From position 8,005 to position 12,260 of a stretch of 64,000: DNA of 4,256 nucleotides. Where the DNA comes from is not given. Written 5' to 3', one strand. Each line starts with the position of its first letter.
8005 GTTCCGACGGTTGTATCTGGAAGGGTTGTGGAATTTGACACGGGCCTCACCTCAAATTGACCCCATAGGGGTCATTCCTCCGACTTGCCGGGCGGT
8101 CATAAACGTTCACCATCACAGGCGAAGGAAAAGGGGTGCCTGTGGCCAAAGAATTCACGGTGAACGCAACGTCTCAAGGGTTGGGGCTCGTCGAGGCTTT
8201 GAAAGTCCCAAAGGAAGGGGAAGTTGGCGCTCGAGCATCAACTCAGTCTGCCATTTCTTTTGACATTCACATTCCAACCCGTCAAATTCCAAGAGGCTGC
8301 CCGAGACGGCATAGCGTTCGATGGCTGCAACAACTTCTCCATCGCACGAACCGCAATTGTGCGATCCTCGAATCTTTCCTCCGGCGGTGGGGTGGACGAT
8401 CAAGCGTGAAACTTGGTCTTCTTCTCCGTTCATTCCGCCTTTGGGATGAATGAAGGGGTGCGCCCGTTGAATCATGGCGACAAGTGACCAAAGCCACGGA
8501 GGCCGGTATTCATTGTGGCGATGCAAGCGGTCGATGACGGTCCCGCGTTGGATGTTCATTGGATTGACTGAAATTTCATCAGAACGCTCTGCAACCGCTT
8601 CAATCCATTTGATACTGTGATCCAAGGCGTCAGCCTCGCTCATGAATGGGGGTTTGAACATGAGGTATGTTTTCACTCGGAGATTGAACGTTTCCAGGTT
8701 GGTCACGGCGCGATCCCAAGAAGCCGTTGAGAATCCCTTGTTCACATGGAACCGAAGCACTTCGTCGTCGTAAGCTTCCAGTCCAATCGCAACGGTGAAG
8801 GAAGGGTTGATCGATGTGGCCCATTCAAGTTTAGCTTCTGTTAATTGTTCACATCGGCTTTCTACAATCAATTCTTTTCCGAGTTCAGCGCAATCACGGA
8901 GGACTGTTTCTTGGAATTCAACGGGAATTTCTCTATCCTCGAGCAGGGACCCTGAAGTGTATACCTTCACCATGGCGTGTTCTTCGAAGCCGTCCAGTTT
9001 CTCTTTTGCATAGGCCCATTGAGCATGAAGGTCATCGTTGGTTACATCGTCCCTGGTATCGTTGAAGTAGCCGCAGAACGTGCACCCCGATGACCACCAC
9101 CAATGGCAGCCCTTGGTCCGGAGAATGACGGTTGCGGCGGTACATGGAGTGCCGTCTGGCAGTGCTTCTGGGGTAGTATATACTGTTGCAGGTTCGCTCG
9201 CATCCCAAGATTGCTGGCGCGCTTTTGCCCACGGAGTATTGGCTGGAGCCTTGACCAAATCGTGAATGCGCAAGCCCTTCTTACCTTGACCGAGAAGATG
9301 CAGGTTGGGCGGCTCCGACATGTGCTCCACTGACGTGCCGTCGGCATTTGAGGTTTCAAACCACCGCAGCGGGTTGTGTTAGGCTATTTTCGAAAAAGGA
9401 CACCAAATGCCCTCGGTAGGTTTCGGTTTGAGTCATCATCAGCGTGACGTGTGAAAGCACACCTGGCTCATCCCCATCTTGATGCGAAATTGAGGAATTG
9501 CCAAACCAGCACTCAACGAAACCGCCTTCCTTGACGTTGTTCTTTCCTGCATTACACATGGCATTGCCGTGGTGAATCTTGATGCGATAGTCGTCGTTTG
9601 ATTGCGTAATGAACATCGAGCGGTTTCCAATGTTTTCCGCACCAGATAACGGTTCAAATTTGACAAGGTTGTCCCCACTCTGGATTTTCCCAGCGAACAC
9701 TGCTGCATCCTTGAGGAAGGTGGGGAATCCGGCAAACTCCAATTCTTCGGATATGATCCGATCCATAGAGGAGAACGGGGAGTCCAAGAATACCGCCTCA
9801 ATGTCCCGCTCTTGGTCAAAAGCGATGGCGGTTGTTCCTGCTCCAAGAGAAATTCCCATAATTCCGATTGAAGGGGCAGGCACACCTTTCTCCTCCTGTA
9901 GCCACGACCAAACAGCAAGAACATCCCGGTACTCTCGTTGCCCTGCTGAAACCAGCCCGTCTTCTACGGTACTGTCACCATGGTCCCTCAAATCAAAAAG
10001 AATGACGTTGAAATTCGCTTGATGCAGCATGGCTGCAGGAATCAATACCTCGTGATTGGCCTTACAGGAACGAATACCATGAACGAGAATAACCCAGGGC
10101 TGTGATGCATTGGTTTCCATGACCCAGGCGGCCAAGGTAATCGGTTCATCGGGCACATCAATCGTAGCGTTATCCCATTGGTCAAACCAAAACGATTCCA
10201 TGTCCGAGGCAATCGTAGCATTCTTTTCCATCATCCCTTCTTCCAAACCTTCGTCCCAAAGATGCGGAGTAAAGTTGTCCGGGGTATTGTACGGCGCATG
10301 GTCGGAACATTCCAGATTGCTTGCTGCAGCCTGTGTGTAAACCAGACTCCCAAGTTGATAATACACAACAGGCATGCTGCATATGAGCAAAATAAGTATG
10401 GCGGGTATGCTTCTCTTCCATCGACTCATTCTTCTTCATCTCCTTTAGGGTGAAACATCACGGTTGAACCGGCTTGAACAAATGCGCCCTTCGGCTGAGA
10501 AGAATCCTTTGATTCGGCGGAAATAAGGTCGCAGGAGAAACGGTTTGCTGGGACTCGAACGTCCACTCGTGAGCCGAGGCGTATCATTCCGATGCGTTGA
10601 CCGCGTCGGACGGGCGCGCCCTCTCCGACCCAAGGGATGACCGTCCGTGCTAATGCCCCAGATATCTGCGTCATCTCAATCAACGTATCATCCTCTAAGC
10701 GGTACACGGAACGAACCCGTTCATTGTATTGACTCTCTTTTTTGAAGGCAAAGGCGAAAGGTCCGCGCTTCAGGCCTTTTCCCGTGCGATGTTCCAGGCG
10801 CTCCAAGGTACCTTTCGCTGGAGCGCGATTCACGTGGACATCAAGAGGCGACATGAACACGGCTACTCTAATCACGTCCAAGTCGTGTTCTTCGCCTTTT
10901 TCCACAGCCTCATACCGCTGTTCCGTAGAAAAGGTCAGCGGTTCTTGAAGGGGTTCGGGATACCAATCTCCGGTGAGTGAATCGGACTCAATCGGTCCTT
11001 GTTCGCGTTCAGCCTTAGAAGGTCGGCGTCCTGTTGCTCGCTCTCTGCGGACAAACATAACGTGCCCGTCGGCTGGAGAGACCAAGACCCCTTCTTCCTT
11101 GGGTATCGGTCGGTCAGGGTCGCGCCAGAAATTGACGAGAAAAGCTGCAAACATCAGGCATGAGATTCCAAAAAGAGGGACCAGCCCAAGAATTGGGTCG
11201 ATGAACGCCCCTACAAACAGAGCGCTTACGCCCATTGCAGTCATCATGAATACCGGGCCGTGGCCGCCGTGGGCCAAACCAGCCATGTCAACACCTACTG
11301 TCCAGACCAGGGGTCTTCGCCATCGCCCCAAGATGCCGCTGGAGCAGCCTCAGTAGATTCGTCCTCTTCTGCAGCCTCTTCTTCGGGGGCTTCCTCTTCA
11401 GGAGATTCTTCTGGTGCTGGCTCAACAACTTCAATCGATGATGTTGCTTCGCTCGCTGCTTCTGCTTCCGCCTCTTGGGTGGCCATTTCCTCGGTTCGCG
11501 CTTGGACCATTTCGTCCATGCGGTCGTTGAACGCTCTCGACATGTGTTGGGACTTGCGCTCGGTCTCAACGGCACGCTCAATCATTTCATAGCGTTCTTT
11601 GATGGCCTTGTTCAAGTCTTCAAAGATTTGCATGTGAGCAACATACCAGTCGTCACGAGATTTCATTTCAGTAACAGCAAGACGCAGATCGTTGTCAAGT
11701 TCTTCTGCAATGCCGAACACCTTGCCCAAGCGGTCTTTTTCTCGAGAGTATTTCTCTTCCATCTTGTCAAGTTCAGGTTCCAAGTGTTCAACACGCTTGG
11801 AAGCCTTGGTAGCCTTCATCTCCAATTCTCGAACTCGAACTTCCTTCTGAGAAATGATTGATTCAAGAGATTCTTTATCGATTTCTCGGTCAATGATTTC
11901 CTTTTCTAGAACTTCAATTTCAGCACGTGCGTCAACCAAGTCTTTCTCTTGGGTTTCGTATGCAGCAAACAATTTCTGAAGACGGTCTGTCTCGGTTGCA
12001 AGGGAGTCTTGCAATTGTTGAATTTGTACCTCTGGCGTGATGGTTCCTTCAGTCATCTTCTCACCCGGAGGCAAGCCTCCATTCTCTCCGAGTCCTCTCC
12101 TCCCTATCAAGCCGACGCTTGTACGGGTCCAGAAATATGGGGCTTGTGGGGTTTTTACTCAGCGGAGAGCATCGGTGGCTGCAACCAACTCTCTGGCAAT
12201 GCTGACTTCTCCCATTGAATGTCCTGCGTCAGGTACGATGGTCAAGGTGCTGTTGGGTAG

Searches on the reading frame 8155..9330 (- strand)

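Call 11: search_protein_families(library=pfam, proteins=[window:8155-9330:-], max_evalue=0.001)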
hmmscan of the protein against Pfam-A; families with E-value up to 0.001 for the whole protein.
window:8155-9330:- (391 aa): 0 families

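Call 72: search_protein_families(library=ncbifam, proteins=[window:8155-9330:-], max_evalue=0.1)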
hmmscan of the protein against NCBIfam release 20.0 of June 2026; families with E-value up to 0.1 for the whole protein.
window:8155-9330:- (391 aa): 3 families
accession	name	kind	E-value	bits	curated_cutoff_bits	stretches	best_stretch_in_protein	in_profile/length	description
TIGR01210.1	TIGR01210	equivalog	1.1e-83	281.1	212.15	1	58-368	9-307/313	archaeosine biosynthesis radical SAM protein RaSEA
TIGR01212.1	TIGR01212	equivalog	0.0043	16.2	180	1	132-276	92-233/302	tRNA modification radical SAM protein MnmL/YtqA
TIGR01211.1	ELP3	subfamily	0.042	12.3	350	1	157-290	198-329/522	tRNA uridine(34) 5-carboxymethylaminomethyl modification radical SAM/GNAT enzyme Elp3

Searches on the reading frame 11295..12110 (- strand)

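Call 11: search_protein_families(library=pfam, proteins=[window:11295-12110:-], max_evalue=0.001)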
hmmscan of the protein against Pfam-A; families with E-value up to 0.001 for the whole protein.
window:11295-12110:- (271 aa): 0 families

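Call 72: search_protein_families(library=ncbifam, proteins=[window:11295-12110:-], max_evalue=0.1)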
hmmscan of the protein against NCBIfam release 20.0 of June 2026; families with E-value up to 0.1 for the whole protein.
window:11295-12110:- (271 aa): 6 families
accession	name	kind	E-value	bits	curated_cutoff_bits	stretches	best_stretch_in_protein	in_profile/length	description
NF045487.1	ASRP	equivalog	0.00017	20.3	300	1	29-203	314-489/593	archaea-specific SMC-related protein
TIGR02168.1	SMC_prok_B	equivalog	0.00049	18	567.35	1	29-234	708-959/1181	chromosome segregation protein SMC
NF052320.1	Cbp1_fam_LP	subfamily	0.0027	17.3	90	1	27-132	87-192/286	Cbp1 family collagen-binding glycoprotein adhesin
TIGR02169.1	SMC_prok_A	equivalog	0.011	13.5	729.4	1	27-230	301-500/1165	chromosome segregation protein SMC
NF002572.0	PRK02224.1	equivalog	0.029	12.6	1087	1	35-228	230-419/888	DNA double-strand break repair ATPase Rad50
NF002803.0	PRK02944.1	equivalog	0.049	13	377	1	95-125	76-106/255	YidC family membrane integrase SpoIIIJ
